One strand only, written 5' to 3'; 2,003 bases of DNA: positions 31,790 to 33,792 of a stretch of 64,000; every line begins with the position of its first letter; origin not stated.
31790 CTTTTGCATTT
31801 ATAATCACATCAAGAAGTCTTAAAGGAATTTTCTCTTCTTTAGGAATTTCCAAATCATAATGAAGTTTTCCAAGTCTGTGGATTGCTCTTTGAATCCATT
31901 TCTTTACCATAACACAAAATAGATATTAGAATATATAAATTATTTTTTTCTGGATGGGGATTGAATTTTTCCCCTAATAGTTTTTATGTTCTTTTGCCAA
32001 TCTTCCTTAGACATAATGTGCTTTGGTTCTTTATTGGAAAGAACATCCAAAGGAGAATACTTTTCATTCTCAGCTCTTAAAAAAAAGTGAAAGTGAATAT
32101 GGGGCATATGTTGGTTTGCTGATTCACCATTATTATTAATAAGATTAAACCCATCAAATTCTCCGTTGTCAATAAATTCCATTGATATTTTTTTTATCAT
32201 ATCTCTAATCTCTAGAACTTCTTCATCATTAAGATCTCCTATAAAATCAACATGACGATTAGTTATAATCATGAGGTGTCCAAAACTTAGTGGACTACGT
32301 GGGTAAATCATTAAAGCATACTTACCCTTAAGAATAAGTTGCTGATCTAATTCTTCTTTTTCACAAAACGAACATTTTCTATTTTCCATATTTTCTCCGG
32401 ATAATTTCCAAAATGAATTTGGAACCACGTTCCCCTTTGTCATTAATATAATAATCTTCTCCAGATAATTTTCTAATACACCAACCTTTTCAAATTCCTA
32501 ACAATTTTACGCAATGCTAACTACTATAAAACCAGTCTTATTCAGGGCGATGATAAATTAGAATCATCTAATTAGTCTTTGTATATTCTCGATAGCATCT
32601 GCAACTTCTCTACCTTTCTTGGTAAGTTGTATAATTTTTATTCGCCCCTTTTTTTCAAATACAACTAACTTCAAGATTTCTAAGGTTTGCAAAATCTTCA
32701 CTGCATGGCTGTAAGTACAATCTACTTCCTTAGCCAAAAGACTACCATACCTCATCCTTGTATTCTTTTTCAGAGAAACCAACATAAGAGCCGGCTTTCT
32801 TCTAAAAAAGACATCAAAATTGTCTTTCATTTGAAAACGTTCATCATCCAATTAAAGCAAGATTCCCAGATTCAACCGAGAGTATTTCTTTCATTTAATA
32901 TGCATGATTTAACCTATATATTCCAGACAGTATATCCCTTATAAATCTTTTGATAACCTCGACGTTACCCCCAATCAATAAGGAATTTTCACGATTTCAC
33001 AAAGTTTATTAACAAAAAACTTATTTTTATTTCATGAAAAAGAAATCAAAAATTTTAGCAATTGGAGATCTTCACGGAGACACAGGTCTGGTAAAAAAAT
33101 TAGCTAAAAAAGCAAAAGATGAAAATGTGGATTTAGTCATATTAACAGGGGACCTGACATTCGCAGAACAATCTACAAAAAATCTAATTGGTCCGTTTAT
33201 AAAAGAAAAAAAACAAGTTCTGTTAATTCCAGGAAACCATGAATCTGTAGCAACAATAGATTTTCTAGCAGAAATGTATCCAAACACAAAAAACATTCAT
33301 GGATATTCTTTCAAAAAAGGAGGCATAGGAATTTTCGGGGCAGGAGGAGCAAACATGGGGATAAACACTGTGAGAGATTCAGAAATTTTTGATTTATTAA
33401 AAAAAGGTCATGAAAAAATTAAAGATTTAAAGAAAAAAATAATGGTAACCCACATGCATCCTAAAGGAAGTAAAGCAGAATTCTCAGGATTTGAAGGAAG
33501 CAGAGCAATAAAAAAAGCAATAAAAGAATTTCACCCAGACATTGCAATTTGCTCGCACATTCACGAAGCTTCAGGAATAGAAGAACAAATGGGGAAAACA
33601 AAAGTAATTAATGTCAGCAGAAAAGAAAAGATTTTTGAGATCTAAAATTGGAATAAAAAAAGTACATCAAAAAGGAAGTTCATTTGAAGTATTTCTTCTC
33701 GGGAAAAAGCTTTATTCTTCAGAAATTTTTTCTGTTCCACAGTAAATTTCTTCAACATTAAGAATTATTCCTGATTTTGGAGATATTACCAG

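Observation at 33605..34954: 1.3-kb cargo segment bracketed by perfect 41-bp direct repeats that duplicate the 3' end of the metallophosphoesterase gene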

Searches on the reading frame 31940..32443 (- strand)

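Call 7: search_protein_families(library=pfam, proteins=[window:31940-32443:-], max_evalue=0.01)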
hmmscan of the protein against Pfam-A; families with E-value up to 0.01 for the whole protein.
window:31940-32443:- (167 aa): 4 families
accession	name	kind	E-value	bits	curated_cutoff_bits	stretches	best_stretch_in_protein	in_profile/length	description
PF01230.28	HIT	-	2.9e-14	53.9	21.5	1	30-123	2-95/98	HIT domain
PF11969.13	DcpS_C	-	6.6e-06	27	24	1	24-121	2-100/114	Scavenger mRNA decapping enzyme C-term binding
PF04677.20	CwfJ_C_1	-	1.8e-05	25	21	1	19-92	9-84/122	Protein similar to CwfJ C-terminus 1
PF16269.10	DUF4922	-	0.00035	21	23.6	1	13-86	49-123/146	Domain of unknown function (DUF4922)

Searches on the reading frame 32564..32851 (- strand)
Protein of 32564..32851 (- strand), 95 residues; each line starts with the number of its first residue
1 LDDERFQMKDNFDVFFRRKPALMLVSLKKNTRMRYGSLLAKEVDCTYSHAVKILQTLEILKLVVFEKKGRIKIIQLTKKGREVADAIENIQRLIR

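Call 7: search_protein_families(library=pfam, proteins=[window:32564-32851:-], max_evalue=0.01)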
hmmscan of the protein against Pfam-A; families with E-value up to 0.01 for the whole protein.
window:32564-32851:- (95 aa): 4 families
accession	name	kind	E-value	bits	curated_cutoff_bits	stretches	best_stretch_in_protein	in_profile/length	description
PF22665.2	DUF6293_C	-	0.00046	21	27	1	52-86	66-100/101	DUF6293 C-terminal winged helix domain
PF01090.25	Ribosomal_S19e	-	0.0043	17.2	29.4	1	32-87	78-130/137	Ribosomal protein S19e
PF13463.12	HTH_27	-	0.0046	17.6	22.2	1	22-80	7-68/68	Winged helix DNA-binding domain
PF14947.12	HTH_45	-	0.005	17.3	25.5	1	39-93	25-75/77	Winged helix-turn-helix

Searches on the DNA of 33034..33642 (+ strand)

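Call 78: search_rna_families(sources=[L078, L051, L103, L174, L149, L137, L143, L074, L081, L093, L027, L043, L049, L086], threshold=gathering)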
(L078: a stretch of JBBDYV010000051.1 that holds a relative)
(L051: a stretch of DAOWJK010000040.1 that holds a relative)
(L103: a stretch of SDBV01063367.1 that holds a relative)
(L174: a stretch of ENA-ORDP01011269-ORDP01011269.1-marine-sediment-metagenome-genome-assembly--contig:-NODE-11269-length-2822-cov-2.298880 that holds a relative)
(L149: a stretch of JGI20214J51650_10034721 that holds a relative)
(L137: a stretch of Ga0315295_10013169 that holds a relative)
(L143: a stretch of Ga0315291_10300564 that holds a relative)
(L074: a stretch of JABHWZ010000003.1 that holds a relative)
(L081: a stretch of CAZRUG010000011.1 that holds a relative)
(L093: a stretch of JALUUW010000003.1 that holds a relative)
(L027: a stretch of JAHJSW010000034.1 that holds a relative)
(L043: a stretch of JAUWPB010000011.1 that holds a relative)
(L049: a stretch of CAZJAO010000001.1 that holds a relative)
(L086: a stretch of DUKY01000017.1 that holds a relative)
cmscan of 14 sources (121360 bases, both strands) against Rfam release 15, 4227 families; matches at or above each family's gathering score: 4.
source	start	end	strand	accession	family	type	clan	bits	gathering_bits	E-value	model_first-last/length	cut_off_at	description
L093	6331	6405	+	RF00005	tRNA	Gene; tRNA;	CL00001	70.1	29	5.6e-13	1-71/71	no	tRNA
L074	5036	5110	+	RF00005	tRNA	Gene; tRNA;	CL00001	69.3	29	9e-13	1-71/71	no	tRNA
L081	4534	4628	-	RF00005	tRNA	Gene; tRNA;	CL00001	57.7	29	1.4e-09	1-71/71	no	tRNA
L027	1797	1917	+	RF00005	tRNA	Gene; tRNA;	CL00001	55.6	29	5.4e-09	1-71/71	no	tRNA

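Call 79: search_rna_families(sources=[L078, L051], threshold=evalue, max_evalue=0.5)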
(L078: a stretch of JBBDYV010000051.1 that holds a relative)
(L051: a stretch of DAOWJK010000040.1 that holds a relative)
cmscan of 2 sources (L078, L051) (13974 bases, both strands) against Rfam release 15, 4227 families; matches with E-value up to 0.5: 0.
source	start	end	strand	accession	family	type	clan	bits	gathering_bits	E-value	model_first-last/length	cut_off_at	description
